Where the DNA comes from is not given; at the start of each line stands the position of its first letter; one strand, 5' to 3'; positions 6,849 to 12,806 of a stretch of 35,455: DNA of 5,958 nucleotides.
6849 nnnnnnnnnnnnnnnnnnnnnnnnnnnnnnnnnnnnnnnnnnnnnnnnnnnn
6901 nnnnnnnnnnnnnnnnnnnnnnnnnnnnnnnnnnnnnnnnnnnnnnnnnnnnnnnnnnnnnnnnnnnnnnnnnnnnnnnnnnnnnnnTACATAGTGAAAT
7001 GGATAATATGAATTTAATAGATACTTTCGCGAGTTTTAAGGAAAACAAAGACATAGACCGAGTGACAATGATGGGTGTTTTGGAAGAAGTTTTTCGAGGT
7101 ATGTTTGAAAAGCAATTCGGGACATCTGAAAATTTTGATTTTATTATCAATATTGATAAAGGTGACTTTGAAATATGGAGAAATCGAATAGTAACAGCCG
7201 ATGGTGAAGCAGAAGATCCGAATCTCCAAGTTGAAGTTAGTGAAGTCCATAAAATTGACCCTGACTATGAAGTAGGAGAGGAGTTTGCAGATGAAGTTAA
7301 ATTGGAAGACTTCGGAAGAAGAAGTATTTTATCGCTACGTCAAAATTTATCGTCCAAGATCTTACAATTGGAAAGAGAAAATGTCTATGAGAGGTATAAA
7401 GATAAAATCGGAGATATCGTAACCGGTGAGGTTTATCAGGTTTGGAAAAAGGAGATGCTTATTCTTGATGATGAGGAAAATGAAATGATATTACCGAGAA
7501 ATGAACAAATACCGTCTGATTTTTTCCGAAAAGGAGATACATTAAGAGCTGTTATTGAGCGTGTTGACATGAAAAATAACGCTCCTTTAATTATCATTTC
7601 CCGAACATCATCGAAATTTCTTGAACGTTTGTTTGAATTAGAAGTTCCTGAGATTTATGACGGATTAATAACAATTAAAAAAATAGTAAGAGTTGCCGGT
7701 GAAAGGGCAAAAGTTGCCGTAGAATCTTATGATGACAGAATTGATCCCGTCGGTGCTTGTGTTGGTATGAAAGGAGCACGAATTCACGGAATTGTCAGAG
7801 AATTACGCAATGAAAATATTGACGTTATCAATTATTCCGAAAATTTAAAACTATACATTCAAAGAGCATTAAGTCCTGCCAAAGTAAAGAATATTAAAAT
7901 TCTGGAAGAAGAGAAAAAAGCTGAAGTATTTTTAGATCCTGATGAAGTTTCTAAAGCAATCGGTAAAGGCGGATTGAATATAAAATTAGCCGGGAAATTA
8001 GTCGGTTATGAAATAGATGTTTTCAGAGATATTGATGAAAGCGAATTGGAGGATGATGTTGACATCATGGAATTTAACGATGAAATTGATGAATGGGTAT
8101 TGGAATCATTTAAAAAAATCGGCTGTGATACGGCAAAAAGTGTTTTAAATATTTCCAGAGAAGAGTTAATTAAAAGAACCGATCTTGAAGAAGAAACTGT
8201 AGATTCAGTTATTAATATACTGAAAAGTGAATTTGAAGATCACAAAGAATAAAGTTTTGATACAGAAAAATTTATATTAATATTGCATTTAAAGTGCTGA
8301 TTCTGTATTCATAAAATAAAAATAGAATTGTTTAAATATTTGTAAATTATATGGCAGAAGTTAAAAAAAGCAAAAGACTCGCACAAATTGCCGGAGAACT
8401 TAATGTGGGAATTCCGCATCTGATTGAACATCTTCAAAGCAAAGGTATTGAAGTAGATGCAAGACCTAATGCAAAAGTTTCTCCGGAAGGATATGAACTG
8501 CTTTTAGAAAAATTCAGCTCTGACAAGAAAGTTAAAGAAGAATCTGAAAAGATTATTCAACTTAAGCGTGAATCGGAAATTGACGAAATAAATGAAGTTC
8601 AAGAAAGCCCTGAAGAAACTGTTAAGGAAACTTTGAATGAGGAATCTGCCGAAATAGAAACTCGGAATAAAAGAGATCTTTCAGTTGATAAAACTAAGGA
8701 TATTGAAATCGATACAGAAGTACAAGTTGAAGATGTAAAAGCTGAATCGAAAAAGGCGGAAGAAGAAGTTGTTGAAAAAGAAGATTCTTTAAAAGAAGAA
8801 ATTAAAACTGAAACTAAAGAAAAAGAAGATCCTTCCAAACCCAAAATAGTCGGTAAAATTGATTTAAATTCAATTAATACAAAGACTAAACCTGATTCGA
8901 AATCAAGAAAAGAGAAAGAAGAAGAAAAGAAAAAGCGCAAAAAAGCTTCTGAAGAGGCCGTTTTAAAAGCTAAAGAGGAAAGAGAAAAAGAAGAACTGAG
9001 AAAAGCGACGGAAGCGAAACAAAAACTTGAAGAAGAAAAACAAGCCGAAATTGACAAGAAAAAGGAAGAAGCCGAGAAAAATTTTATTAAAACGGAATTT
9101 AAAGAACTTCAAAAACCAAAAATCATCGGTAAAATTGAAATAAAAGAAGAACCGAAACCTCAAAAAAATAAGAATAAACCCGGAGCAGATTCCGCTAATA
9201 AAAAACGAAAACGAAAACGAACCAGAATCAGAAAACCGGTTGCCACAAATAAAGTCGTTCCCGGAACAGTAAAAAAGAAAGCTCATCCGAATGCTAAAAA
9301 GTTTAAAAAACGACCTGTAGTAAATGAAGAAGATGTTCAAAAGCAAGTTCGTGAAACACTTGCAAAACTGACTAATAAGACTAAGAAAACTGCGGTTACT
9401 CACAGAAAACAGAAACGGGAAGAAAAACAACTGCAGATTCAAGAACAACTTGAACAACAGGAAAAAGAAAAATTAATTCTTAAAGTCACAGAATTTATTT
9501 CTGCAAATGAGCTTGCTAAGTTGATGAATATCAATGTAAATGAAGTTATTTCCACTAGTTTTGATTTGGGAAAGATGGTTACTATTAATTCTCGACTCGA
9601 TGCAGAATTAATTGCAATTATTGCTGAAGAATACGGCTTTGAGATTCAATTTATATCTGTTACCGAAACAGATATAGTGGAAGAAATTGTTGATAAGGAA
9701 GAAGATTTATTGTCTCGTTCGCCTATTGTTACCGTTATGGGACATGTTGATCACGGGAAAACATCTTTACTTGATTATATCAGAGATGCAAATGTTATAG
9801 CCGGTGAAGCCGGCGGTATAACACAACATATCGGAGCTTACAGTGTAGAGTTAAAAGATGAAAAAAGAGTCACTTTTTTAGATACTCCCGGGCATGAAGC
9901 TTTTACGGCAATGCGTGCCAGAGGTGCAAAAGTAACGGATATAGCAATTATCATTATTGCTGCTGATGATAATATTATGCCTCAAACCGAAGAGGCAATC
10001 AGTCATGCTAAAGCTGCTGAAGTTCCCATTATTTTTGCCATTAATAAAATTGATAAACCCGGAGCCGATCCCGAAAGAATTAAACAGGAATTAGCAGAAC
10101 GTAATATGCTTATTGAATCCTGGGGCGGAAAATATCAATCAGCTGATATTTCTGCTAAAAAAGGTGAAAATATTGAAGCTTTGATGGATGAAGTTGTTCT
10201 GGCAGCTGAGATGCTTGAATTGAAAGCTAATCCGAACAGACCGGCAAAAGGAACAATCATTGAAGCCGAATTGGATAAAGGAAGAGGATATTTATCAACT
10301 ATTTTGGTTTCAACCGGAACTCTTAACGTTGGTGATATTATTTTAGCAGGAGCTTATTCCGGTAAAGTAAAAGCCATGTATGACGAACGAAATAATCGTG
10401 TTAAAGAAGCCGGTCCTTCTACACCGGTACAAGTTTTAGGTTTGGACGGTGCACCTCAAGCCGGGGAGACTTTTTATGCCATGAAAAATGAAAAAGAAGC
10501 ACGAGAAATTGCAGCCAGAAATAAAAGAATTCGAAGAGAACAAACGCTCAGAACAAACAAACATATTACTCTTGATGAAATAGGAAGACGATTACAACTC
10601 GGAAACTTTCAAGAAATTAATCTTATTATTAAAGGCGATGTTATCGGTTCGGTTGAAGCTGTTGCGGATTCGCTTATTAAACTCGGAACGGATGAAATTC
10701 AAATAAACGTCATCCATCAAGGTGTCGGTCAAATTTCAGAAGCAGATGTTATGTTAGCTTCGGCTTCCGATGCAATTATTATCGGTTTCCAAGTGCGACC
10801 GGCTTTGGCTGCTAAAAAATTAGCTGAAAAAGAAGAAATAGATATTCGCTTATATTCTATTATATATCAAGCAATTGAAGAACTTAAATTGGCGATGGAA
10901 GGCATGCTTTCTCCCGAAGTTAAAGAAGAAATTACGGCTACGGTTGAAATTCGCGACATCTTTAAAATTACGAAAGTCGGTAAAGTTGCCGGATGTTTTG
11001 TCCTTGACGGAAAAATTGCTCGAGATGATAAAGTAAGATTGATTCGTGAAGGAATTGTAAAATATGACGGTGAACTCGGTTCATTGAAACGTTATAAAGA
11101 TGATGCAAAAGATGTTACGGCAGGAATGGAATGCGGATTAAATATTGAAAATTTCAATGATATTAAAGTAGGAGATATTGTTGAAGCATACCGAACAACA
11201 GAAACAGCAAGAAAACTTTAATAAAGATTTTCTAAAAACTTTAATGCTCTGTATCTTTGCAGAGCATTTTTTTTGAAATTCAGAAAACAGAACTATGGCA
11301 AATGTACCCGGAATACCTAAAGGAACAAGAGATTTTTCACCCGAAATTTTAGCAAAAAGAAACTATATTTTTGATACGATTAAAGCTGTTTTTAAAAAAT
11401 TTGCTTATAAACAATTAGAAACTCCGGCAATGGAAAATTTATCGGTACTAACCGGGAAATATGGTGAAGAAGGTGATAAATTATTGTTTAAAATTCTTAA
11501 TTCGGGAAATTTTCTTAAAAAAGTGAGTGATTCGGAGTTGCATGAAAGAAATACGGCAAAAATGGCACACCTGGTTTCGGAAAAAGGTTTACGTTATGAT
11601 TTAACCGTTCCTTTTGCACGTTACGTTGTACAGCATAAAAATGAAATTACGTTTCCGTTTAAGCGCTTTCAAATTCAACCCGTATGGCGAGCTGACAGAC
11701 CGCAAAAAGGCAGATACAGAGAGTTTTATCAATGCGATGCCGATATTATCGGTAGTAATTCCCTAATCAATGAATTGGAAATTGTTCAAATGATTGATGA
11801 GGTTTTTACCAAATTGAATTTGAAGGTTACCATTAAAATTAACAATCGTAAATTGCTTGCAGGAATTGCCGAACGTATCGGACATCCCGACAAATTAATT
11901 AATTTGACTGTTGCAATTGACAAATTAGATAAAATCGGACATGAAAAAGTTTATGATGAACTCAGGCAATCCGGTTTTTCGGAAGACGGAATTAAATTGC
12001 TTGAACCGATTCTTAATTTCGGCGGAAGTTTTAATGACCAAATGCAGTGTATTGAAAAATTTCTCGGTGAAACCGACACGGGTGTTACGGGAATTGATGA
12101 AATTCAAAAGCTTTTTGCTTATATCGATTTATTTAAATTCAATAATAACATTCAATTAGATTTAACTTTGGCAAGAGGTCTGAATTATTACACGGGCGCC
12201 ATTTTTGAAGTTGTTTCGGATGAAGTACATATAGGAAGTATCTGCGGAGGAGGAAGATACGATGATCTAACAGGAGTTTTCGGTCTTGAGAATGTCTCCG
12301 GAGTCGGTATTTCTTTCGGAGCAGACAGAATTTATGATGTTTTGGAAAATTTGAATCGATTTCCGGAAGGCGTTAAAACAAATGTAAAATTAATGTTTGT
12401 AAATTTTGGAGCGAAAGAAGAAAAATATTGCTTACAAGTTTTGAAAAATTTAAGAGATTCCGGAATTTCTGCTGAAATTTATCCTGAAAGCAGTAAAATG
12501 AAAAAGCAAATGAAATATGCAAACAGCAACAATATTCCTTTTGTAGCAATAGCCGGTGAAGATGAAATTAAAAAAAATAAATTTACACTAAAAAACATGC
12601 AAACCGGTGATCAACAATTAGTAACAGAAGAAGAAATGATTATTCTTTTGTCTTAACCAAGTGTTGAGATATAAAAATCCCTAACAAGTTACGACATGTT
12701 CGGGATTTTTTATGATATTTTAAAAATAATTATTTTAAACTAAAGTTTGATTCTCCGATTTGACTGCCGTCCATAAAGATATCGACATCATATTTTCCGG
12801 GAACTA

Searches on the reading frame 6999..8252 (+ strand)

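Call 22: search_protein_families(library=pfam, proteins=[window:6999-8252:+], max_evalue=0.001)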
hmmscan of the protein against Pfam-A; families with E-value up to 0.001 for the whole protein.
window:6999-8252:+ (417 aa): 5 families
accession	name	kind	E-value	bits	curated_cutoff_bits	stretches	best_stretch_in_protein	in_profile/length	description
PF13184.12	KH_5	-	1.5e-30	105.6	27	1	233-301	1-69/69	NusA-like KH domain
PF08529.16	NusA_N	-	3.9e-28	98.5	23.8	1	5-127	1-119/119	NusA N-terminal domain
PF23095.1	KH_NusA_C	-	3.5e-07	30.6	34.2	1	310-341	3-34/59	Transcription termination/antitermination protein NusA, KH domain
PF00575.29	S1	-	9.9e-06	26.3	22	1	134-194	1-67/74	S1 RNA binding domain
PF07650.23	KH_2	-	0.00042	20.5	22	0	286-343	5-62/78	KH domain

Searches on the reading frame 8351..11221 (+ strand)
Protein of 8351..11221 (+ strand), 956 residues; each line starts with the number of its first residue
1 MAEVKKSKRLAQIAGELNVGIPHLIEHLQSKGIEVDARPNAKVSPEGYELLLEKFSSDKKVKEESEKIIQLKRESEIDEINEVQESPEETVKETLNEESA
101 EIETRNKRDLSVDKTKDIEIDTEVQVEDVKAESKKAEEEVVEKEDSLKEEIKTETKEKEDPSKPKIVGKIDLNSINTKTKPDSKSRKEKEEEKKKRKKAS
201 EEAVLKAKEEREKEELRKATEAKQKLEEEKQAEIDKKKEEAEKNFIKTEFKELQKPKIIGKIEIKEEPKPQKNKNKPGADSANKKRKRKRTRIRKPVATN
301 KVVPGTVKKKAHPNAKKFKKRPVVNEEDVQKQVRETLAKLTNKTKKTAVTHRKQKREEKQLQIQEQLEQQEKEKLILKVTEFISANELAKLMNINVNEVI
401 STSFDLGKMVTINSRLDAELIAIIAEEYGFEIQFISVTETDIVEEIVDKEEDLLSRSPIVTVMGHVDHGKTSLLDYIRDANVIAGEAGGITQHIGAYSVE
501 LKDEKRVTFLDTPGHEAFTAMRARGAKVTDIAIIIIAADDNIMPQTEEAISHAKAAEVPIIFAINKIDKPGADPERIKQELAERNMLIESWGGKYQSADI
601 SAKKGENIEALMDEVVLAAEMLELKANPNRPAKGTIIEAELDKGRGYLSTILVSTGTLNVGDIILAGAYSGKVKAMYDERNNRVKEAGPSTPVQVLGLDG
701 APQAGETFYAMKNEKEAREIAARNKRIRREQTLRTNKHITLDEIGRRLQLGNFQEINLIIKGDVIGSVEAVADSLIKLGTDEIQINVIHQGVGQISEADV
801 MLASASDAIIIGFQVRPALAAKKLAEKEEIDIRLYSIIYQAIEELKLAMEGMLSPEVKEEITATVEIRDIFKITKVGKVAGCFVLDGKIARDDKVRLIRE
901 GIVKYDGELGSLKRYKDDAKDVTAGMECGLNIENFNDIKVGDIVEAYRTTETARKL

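Call 22: search_protein_families(library=pfam, proteins=[window:8351-11221:+], max_evalue=0.001)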
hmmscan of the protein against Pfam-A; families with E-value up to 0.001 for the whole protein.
window:8351-11221:+ (956 aa): 6 families
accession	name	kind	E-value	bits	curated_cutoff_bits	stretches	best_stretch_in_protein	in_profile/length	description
PF11987.13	IF-2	-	4.8e-40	136.6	27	1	731-846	2-117/117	Translation-initiation factor 2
PF00009.33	GTP_EFTU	-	2.8e-33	115.5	26.5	1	458-617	4-184/188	Elongation factor Tu GTP binding domain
PF22042.2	EF-G_D2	-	1.4e-28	99.3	27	1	631-710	1-83/84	Elongation factor G domain 2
PF04760.21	IF2_N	-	4.2e-17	62.1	25.3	1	380-431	1-53/53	Translation initiation factor IF-2, N-terminal region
PF01926.29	MMR_HSR1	-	1.9e-10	41.3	21.9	1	460-566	2-113/113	50S ribosome-binding GTPase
PF03144.31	GTP_EFTU_D2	-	4.4e-10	40.3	30.3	1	877-944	1-72/73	Elongation factor Tu domain 2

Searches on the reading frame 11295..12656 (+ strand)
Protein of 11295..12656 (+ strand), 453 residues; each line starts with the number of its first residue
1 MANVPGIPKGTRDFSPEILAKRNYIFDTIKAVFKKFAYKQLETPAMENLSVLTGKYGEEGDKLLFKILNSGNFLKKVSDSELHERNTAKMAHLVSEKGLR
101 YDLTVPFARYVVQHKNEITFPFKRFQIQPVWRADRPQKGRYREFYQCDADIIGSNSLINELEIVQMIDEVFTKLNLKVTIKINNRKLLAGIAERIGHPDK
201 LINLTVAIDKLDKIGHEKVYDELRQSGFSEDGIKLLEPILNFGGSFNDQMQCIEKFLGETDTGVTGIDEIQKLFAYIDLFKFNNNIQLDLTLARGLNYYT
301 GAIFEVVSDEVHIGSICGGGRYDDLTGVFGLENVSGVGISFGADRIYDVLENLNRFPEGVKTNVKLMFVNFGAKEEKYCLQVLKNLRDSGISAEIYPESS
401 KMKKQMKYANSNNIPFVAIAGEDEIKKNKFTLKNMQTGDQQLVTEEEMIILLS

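Call 22: search_protein_families(library=pfam, proteins=[window:11295-12656:+], max_evalue=0.001)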
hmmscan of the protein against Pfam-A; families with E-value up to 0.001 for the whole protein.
window:11295-12656:+ (453 aa): 4 families
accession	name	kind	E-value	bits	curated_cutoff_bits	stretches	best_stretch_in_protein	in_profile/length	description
PF13393.11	tRNA-synt_His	-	1.7e-33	116.6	25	1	98-345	66-307/308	Histidyl-tRNA synthetase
PF03129.25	HGTP_anticodon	-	2e-16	60.3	21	1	372-449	8-88/94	Anticodon binding domain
PF00587.30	tRNA-synt_2b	-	1.1e-06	29.3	29.3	1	107-184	21-106/179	tRNA synthetase class II core domain (G, H, P, S and T)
PF00152.25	tRNA-synt_2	-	1.1e-05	25.2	25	0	124-210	94-168/308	tRNA synthetases class II (D, K and N)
